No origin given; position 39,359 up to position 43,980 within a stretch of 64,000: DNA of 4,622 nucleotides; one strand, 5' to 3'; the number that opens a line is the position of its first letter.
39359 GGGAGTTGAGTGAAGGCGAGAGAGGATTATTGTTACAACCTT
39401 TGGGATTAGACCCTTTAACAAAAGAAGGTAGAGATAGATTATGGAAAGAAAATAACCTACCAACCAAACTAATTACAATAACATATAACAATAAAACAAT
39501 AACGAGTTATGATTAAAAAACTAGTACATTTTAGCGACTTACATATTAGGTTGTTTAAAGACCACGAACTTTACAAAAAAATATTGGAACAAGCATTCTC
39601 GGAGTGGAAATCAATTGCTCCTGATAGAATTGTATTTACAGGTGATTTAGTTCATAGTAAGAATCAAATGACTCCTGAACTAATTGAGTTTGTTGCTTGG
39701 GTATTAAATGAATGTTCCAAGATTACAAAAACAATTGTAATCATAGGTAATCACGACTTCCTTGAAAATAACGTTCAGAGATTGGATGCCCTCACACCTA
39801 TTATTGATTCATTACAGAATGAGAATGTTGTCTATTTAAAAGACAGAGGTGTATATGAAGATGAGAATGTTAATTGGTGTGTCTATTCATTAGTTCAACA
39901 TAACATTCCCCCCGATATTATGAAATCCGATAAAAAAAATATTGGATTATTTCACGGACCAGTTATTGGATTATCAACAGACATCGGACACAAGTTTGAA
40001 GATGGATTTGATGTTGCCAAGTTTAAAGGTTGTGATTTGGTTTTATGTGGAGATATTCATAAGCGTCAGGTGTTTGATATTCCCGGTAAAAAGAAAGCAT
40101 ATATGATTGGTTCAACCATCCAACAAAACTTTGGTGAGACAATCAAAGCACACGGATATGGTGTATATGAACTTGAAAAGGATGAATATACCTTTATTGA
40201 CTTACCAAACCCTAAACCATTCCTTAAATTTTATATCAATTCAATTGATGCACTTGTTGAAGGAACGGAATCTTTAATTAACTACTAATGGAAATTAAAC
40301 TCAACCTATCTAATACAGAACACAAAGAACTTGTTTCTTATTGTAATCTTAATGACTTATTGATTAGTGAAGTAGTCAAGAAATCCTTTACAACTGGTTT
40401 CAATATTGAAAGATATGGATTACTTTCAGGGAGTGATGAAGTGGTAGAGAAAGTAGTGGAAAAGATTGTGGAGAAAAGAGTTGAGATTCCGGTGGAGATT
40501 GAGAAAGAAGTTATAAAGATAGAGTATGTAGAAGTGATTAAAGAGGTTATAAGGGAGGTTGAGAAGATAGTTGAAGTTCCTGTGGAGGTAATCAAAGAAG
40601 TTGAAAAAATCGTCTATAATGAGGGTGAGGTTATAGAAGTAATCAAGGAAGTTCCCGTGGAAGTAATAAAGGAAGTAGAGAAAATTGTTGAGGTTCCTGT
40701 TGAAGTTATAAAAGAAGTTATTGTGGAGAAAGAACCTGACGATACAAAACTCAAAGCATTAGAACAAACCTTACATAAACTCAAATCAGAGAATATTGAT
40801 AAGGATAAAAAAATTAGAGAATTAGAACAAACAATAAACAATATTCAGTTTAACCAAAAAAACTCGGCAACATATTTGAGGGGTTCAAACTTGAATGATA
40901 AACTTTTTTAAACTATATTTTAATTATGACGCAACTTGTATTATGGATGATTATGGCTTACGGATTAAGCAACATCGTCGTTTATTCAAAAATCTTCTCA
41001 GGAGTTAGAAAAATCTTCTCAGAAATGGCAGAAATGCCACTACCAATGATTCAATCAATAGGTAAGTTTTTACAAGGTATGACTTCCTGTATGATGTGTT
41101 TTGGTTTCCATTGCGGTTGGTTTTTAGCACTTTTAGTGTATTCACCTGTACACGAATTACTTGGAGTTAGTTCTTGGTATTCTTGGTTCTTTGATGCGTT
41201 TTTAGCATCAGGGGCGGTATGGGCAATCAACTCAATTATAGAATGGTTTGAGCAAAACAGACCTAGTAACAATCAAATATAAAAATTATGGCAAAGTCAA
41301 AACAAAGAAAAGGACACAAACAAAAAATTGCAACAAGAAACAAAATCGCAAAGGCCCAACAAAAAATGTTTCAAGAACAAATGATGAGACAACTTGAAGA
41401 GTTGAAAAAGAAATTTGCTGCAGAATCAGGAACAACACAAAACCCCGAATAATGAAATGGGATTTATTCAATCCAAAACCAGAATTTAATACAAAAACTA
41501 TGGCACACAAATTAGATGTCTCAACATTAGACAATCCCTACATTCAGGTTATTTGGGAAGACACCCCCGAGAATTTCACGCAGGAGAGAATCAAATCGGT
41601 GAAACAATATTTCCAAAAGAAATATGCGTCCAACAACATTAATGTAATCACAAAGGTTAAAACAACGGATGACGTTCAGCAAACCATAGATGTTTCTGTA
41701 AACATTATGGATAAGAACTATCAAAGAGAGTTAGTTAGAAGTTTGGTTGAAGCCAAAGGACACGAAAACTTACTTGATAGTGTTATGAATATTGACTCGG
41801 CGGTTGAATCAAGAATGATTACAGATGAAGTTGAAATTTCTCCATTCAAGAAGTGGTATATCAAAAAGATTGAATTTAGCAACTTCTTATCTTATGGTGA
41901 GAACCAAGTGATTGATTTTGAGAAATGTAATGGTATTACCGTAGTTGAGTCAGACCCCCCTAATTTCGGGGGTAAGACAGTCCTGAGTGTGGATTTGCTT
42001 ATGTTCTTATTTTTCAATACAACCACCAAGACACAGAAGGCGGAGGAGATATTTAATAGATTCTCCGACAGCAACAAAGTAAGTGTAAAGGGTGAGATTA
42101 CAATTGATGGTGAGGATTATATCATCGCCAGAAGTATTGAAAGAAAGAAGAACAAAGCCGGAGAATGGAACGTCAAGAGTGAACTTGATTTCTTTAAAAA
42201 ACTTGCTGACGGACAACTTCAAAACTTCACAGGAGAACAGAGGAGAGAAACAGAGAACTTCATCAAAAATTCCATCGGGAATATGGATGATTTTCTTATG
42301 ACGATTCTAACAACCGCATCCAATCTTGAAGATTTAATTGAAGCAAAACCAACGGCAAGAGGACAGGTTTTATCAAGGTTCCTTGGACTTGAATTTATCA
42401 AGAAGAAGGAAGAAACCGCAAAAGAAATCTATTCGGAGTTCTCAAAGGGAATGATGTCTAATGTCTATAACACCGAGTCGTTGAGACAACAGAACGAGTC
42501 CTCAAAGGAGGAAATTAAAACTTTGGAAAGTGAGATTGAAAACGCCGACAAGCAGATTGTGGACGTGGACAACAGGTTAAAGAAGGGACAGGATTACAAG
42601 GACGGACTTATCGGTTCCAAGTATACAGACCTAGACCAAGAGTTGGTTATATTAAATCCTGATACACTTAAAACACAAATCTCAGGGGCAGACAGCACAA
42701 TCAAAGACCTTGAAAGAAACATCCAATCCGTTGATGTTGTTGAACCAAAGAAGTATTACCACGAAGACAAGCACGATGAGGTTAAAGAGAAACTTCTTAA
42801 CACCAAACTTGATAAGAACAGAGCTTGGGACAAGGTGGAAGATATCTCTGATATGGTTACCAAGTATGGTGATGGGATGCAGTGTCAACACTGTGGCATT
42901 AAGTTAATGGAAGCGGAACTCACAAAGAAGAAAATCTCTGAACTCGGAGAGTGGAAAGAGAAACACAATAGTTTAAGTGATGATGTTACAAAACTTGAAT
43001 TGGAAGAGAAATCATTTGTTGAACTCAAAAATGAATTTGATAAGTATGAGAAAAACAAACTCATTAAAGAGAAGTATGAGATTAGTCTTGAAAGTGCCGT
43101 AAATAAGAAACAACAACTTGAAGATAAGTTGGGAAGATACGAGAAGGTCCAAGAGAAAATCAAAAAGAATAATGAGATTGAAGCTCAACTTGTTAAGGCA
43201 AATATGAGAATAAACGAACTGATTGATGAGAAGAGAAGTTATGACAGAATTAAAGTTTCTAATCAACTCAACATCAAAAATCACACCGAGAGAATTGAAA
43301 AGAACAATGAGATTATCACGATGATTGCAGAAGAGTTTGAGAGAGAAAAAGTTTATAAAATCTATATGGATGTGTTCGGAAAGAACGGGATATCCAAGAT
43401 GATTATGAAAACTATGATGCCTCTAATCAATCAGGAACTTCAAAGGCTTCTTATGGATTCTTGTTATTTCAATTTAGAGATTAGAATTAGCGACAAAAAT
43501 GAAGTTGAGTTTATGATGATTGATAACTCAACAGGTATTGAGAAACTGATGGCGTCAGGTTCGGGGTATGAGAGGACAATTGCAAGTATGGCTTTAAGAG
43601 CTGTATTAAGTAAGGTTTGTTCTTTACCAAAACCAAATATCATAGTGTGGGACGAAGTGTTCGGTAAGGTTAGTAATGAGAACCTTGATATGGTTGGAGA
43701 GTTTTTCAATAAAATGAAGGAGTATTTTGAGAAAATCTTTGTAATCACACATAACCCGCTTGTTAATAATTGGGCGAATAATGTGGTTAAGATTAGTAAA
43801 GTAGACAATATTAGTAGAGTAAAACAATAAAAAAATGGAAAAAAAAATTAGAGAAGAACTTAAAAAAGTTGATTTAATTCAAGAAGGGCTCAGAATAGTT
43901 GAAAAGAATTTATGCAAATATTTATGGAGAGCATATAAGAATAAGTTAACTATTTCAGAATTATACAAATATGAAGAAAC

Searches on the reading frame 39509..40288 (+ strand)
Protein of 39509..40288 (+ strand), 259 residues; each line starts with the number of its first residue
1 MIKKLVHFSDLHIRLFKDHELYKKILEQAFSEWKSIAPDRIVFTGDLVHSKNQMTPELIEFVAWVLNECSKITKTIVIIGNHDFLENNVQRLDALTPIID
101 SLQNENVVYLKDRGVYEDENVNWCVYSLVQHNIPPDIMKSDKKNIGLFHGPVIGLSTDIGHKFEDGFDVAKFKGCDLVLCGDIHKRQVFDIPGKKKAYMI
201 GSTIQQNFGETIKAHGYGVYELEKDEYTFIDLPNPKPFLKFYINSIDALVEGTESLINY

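Call 10: search_protein_families(library=pfam, proteins=[window:39509-40288:+], max_evalue=0.01)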
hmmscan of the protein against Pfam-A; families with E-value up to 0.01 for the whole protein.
window:39509-40288:+ (259 aa): 2 families
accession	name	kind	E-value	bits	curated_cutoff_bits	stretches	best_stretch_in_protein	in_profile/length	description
PF00149.33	Metallophos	-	4.4e-13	50.5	21.5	1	4-185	2-190/191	Calcineurin-like phosphoesterase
PF12850.12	Metallophos_2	-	1.6e-08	35.2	27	1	4-211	2-143/154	Calcineurin-like phosphoesterase superfamily domain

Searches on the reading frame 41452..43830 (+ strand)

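Call 10: search_protein_families(library=pfam, proteins=[window:41452-43830:+], max_evalue=0.01)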
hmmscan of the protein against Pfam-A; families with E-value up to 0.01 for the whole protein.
window:41452-43830:+ (792 aa): 1 family
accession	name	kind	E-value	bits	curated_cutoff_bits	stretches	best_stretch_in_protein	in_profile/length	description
PF13558.12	SbcC_Walker_B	-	0.00076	20.1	27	1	691-753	21-89/90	SbcC/RAD50-like, Walker B motif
